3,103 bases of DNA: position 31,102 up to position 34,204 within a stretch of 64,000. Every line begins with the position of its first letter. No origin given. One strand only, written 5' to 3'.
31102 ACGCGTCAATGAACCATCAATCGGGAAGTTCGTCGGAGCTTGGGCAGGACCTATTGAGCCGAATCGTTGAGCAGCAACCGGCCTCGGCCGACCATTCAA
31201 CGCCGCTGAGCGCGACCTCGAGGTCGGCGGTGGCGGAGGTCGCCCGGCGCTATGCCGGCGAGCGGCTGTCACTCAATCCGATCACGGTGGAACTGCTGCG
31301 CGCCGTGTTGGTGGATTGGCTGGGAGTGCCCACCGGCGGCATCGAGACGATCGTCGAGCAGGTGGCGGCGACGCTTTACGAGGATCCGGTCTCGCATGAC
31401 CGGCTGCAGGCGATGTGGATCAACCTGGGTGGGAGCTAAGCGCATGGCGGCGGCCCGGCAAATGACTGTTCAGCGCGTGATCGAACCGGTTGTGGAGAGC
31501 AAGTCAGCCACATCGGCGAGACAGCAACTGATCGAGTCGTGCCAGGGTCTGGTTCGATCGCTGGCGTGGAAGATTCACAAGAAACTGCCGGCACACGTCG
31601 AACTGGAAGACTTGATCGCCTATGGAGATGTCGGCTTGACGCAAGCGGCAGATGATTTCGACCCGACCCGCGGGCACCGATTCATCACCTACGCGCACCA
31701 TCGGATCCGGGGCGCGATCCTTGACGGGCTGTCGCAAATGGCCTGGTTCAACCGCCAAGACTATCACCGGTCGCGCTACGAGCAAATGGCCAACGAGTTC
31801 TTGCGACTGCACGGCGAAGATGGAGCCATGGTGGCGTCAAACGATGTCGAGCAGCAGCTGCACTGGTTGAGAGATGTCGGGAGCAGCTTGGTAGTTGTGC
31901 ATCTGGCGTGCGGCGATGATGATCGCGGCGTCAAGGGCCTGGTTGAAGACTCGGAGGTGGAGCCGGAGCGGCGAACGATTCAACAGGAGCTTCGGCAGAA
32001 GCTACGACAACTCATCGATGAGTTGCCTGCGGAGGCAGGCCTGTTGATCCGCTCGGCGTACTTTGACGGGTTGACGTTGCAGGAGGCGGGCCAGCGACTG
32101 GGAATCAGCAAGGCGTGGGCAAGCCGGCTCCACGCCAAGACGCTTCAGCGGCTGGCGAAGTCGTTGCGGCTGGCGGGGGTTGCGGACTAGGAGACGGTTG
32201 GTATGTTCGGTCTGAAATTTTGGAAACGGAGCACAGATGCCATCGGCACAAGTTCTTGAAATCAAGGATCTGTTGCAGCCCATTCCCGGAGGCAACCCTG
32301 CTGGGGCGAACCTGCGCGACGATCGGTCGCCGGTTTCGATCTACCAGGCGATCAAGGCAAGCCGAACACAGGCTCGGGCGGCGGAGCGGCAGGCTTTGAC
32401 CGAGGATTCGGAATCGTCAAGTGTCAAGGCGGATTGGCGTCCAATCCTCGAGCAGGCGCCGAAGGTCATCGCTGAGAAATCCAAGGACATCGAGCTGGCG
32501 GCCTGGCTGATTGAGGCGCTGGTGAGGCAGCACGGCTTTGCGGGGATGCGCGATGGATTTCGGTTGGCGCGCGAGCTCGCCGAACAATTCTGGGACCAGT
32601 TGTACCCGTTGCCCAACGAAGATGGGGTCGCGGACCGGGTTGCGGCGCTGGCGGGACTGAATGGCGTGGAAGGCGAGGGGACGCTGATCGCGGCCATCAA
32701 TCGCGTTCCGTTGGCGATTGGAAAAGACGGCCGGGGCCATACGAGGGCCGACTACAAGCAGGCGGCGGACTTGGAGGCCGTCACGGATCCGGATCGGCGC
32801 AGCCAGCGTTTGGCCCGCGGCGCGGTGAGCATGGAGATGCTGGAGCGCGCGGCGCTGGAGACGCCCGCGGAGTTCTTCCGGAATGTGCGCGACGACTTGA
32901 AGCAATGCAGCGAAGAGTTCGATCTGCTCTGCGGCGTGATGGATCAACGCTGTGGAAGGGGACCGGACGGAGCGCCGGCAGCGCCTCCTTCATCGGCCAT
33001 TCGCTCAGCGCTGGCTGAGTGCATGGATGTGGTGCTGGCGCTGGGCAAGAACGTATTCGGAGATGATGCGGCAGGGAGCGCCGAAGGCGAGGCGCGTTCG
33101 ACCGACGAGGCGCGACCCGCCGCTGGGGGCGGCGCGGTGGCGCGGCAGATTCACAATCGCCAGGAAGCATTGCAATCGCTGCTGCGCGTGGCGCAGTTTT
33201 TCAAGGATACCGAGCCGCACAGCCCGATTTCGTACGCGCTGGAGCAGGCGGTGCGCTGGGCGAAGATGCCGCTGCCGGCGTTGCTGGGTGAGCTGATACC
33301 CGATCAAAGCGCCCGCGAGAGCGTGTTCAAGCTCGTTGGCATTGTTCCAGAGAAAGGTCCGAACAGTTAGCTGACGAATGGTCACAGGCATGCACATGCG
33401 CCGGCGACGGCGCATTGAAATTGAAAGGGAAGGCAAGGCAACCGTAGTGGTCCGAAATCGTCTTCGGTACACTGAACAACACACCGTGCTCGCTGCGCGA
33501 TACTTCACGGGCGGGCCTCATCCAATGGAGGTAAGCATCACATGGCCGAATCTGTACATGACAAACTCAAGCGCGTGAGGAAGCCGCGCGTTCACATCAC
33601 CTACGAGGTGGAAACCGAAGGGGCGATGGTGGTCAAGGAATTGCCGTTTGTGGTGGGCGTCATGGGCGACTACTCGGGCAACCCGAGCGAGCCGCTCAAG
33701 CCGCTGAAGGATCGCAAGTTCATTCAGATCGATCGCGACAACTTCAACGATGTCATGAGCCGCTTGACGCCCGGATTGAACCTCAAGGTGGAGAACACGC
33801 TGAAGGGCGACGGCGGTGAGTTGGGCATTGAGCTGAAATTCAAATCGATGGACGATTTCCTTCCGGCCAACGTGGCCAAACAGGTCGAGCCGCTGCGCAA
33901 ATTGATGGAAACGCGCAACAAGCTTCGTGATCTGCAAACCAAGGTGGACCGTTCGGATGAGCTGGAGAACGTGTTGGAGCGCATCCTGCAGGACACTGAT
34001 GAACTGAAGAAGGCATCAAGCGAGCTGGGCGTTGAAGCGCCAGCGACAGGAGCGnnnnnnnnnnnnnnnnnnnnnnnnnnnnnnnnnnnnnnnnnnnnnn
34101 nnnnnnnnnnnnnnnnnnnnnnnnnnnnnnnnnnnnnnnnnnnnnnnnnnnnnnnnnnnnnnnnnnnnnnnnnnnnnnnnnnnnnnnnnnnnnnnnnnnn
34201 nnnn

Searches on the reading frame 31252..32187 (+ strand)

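Call 6: search_protein_families(library=pfam, proteins=[window:31252-32187:+], max_evalue=0.01)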
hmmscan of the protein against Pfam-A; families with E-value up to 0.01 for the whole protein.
window:31252-32187:+ (312 aa): 4 families
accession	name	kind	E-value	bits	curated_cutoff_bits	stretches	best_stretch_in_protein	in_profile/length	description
PF04542.20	Sigma70_r2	-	1.8e-13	50.5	24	1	93-163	1-68/71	Sigma-70 region 2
PF04545.22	Sigma70_r4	-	3.5e-09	36.5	24.1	1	255-302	2-49/50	Sigma-70, region 4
PF08281.18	Sigma70_r4_2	-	0.00015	21.8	25.7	1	248-287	1-40/54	Sigma-70, region 4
PF07638.17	Sigma70_ECF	-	0.0015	18.9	21.1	1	236-292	115-170/185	ECF sigma factor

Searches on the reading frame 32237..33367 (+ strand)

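Call 6: search_protein_families(library=pfam, proteins=[window:32237-33367:+], max_evalue=0.01)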
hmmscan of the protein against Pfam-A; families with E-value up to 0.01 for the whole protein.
window:32237-33367:+ (377 aa): 1 family
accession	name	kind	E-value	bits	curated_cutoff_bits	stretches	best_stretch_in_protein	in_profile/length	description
PF06812.17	ImpA_N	-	2.1e-35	121.8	26.9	1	13-142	1-118/119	ImpA, N-terminal, type VI secretion system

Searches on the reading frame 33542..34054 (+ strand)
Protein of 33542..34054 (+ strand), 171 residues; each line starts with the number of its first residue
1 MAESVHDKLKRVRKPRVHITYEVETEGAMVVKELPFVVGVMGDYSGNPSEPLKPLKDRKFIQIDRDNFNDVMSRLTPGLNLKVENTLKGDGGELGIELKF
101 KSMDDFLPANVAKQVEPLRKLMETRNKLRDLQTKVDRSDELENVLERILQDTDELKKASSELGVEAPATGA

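Call 75: search_protein_families(library=pfam, proteins=[window:33542-34054:+], max_evalue=0.1)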
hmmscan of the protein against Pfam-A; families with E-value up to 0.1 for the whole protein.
window:33542-34054:+ (171 aa): 4 families
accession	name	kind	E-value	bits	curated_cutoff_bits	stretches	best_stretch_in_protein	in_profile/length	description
PF05591.17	T6SS_VipA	-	1.3e-61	207.4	24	1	10-162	2-154/155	Type VI secretion system, VipA, VC_A0107 or Hcp2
PF00224.27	PK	-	0.001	18.7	30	1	112-168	201-256/328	Pyruvate kinase, barrel domain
PF14182.11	YgaB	-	0.0045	17.8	27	1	121-162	9-49/77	YgaB-like protein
PF09735.14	Nckap1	-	0.056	11.8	27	1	100-164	844-908/1119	Nck-associated protein 1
